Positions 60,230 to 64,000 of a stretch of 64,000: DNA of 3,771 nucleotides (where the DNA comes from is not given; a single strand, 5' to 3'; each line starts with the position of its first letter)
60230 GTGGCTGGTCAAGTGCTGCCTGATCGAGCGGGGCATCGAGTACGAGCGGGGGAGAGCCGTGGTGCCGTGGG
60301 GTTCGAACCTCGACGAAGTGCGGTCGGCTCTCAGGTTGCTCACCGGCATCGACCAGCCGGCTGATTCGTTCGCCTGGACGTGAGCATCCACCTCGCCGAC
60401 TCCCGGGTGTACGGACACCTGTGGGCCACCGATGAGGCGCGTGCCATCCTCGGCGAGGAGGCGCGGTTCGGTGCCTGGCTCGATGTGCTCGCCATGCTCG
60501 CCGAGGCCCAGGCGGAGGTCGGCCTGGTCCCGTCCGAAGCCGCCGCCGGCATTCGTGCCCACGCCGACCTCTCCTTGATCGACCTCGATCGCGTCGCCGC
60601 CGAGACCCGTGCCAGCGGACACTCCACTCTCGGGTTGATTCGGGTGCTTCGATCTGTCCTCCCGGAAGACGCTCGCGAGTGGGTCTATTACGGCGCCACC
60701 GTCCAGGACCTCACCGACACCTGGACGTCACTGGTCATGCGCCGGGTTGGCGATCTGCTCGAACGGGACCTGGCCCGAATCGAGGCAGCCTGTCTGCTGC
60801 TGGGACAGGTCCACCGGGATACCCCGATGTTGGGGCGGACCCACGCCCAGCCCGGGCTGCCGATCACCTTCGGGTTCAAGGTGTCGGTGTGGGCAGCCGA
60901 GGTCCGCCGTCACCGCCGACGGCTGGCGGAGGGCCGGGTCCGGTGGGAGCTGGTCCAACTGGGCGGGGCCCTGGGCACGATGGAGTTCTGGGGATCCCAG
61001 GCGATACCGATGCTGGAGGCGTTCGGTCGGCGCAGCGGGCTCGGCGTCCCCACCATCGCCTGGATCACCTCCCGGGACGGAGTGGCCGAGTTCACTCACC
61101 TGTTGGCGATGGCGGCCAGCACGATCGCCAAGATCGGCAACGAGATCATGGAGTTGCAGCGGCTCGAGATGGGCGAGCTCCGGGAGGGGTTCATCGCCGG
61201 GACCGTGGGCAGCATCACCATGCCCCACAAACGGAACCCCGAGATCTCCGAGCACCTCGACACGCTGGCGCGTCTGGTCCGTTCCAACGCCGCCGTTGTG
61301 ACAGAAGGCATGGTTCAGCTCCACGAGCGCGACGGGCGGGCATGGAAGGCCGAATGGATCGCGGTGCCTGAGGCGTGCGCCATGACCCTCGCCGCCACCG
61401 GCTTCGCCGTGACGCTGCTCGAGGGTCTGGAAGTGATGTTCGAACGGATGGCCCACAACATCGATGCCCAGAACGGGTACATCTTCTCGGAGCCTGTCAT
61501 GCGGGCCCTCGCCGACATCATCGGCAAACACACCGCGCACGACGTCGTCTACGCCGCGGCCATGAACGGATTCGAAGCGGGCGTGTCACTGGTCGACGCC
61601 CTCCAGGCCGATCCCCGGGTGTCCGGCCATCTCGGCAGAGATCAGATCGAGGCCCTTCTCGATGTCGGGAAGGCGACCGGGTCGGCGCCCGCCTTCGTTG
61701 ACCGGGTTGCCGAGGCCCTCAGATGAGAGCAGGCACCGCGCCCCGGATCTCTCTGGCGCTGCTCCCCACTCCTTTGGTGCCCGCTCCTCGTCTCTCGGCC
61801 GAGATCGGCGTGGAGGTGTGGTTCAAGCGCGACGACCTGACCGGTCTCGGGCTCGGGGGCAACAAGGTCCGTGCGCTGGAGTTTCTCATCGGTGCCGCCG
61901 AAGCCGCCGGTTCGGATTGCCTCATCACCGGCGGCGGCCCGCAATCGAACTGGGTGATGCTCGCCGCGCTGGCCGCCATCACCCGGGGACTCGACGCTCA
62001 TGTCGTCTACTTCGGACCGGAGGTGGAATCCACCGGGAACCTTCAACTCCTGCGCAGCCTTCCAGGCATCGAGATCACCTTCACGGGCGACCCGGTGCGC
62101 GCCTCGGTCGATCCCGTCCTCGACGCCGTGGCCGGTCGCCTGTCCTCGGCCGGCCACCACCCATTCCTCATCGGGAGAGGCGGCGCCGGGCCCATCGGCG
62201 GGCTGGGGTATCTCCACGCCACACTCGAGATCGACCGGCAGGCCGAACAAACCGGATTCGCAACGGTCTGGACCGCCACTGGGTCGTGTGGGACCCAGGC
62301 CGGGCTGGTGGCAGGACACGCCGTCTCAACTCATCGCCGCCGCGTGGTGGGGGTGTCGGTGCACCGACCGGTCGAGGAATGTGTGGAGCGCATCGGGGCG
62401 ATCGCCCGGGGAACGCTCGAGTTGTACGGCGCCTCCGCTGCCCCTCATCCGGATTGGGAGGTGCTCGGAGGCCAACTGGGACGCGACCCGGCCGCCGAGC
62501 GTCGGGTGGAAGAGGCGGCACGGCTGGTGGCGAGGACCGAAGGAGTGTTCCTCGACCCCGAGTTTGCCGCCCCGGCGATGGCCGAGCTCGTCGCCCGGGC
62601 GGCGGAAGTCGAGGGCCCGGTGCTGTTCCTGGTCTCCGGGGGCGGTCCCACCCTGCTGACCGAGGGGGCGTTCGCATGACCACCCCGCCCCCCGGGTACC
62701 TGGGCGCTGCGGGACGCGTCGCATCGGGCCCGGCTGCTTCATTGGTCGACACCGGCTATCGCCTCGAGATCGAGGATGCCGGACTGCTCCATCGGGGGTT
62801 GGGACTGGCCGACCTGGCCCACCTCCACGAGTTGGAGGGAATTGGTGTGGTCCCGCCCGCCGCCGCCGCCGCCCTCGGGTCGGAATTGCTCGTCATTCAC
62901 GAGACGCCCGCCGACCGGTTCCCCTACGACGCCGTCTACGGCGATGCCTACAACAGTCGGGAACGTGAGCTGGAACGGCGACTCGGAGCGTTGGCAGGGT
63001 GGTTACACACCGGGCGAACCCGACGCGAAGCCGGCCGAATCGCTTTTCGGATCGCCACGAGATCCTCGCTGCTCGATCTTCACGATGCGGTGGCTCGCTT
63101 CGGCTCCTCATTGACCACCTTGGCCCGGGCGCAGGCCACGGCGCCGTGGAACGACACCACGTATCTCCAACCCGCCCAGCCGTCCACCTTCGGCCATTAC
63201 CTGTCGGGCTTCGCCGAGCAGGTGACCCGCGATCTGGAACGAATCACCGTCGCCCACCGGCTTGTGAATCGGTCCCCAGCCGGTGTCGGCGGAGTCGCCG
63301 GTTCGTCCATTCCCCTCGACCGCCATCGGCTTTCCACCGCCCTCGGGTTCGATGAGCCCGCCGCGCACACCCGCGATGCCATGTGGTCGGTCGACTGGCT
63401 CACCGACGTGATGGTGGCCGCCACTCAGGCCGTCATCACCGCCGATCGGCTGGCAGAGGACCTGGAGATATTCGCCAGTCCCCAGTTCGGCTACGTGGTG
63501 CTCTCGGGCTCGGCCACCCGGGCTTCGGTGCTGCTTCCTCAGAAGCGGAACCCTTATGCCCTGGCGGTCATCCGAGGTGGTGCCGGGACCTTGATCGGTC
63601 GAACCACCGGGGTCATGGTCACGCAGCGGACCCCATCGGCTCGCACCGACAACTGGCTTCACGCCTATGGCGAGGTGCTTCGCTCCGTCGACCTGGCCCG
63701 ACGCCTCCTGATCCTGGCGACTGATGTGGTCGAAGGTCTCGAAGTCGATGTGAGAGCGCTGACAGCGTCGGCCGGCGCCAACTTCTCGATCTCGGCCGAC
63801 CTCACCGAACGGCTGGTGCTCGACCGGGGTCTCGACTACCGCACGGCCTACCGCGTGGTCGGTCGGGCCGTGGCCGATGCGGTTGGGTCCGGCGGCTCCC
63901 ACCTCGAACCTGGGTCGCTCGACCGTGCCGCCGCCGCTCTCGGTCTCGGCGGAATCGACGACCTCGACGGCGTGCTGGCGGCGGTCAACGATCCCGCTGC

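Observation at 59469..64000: xcb-like CoM biosynthesis trio (lyase-PLP-lyase) preceded by an uncharacterised coupled ORF, with comA displaced to the other operon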

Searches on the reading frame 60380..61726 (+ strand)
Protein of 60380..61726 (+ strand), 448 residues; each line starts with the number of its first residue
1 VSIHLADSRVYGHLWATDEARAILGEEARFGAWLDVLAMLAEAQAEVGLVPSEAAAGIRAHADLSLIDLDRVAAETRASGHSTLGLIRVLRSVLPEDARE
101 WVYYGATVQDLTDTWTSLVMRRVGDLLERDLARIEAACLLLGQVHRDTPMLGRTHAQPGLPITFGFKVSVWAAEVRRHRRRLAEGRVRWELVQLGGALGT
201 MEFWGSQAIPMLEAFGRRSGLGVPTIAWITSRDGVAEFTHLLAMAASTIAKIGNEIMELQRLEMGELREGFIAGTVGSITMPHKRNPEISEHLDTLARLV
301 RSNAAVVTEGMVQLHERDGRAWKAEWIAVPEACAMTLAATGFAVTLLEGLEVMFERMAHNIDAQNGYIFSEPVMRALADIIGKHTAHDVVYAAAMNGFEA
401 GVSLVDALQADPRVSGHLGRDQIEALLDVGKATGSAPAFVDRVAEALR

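Call 3: search_protein_families(library=pfam, proteins=[window:60380-61726:+], max_evalue=0.01)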
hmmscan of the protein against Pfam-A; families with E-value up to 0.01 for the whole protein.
window:60380-61726:+ (448 aa): 2 families
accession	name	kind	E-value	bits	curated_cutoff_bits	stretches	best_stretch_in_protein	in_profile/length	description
PF00206.25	Lyase_1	-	1.7e-35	123.4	27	1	16-298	6-308/312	Lyase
PF10397.14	ADSL_C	-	1.9e-16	60.6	32.7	1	366-443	1-79/79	Adenylosuccinate lyase C-terminus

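Call 4: search_protein_families(library=ncbifam, proteins=[window:60380-61726:+], max_evalue=0.01)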
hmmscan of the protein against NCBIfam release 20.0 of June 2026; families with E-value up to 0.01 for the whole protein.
window:60380-61726:+ (448 aa): 15 families
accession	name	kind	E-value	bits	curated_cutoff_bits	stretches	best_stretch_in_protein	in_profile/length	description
NF052536.2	CoM_syn_XcbD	exception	1.3e-202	673.4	600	1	3-443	2-442/443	3-sulfopropionylcysteine synthase XcbD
NF006500.1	PRK08937.2-4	subfamily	1.4e-130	436.1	626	1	4-445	3-444/448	adenylosuccinate lyase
NF006554.0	PRK09053.1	equivalog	3.4e-95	319.5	595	1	8-445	6-446/453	3-carboxy-cis,cis-muconate cycloisomerase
TIGR02426.1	protocat_pcaB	equivalog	1.4e-78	264.2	355.75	1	14-350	5-338/338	3-carboxy-cis,cis-muconate cycloisomerase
NF052556.1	NtrsucLyaStm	equivalog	8e-78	262.3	650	1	17-443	24-463/466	nitrosuccinate lyase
TIGR00928.1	purB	equivalog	3.3e-76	256.8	326.2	1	16-443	6-435/436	adenylosuccinate lyase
NF004631.0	PRK05975.1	equivalog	4.8e-56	190.3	371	1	1-353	1-348/352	3-carboxy-cis,cis-muconate cycloisomerase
NF006764.0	PRK09285.1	equivalog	1.1e-15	56.9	446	1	96-288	111-305/456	adenylosuccinate lyase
TIGR00838.1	argH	equivalog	2.6e-10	39.9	279.5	1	114-303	113-300/455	argininosuccinate lyase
NF008909.0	PRK12273.1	subfamily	9.6e-09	34.6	510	1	127-396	162-433/474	aspartate ammonia-lyase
NF008964.0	PRK12308.1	equivalog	9.9e-07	27.5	657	1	109-406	110-404/624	argininosuccinate lyase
TIGR00979.1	fumC_II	equivalog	2.1e-06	26.8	664.75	1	150-311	180-348/458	class II fumarate hydratase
NF009089.0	PRK12425.1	equivalog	2.5e-05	23.3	840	1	134-315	165-353/464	class II fumarate hydratase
NF005000.0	PRK06389.1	equivalog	0.0023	17.1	388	1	150-305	145-297/434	argininosuccinate lyase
NF005218.0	PRK06705.1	equivalog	0.0046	15.8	883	0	106-184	114-192/502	argininosuccinate lyase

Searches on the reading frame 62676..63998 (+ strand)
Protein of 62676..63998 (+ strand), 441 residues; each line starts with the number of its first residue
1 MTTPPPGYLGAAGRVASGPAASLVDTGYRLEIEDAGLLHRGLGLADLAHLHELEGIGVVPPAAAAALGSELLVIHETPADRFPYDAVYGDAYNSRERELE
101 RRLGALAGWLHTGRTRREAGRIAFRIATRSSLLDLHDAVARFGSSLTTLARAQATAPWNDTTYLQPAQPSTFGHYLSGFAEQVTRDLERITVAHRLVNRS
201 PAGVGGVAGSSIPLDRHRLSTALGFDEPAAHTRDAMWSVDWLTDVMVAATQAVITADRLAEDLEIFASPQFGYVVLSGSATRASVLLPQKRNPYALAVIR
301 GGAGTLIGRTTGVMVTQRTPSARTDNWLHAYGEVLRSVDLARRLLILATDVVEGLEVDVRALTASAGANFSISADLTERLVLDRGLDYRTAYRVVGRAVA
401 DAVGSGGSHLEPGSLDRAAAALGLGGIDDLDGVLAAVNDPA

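Call 3: search_protein_families(library=pfam, proteins=[window:62676-63998:+], max_evalue=0.01)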
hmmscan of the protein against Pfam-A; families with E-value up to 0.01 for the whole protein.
window:62676-63998:+ (441 aa): 2 families
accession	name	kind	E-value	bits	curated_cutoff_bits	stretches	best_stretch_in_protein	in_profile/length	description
PF00206.25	Lyase_1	-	2.5e-31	109.7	27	1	79-308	67-312/312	Lyase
PF14698.11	ASL_C2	-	0.00014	22.7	27.3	1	370-406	1-36/69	Argininosuccinate lyase C-terminal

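Call 4: search_protein_families(library=ncbifam, proteins=[window:62676-63998:+], max_evalue=0.01)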
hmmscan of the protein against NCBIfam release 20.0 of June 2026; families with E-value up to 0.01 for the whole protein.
window:62676-63998:+ (441 aa): 14 families
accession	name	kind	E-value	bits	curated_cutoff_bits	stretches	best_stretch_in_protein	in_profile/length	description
NF052535.1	CoM_syn_XcbC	exception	7.6e-109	364.7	575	1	12-404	9-399/495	2-phosphosulfolactate phosphatase XcbC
TIGR00838.1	argH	equivalog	2.8e-63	214.5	279.5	1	45-407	34-398/455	argininosuccinate lyase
NF008964.0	PRK12308.1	equivalog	2.4e-46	158.3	657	1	90-412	83-404/624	argininosuccinate lyase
NF002563.0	PRK02186.1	subfamily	6.5e-42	143.8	625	1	46-408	445-810/890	argininosuccinate lyase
NF005218.0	PRK06705.1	equivalog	9.4e-28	97.2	883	1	76-394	75-396/502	argininosuccinate lyase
NF006554.0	PRK09053.1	equivalog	4.9e-14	52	595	1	107-406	100-402/453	3-carboxy-cis,cis-muconate cycloisomerase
TIGR02426.1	protocat_pcaB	equivalog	5.2e-13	48.6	355.75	1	97-338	79-320/338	3-carboxy-cis,cis-muconate cycloisomerase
NF006500.1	PRK08937.2-4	subfamily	1.1e-09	37.6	626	1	109-392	100-386/448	adenylosuccinate lyase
NF005000.0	PRK06389.1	equivalog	4.3e-07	29.4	388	1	160-314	147-300/434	argininosuccinate lyase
NF008909.0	PRK12273.1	subfamily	1.1e-06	27.8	510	1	123-379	150-417/474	aspartate ammonia-lyase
TIGR00928.1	purB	equivalog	1.7e-06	27.1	326.2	1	96-309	77-293/436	adenylosuccinate lyase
NF052536.2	CoM_syn_XcbD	exception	1e-05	24.5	600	1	101-405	91-399/443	3-sulfopropionylcysteine synthase XcbD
TIGR00839.1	aspA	equivalog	0.00013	21.1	681.2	1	122-318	144-349/468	aspartate ammonia-lyase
NF006764.0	PRK09285.1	equivalog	0.0011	17.5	446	1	102-193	109-201/456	adenylosuccinate lyase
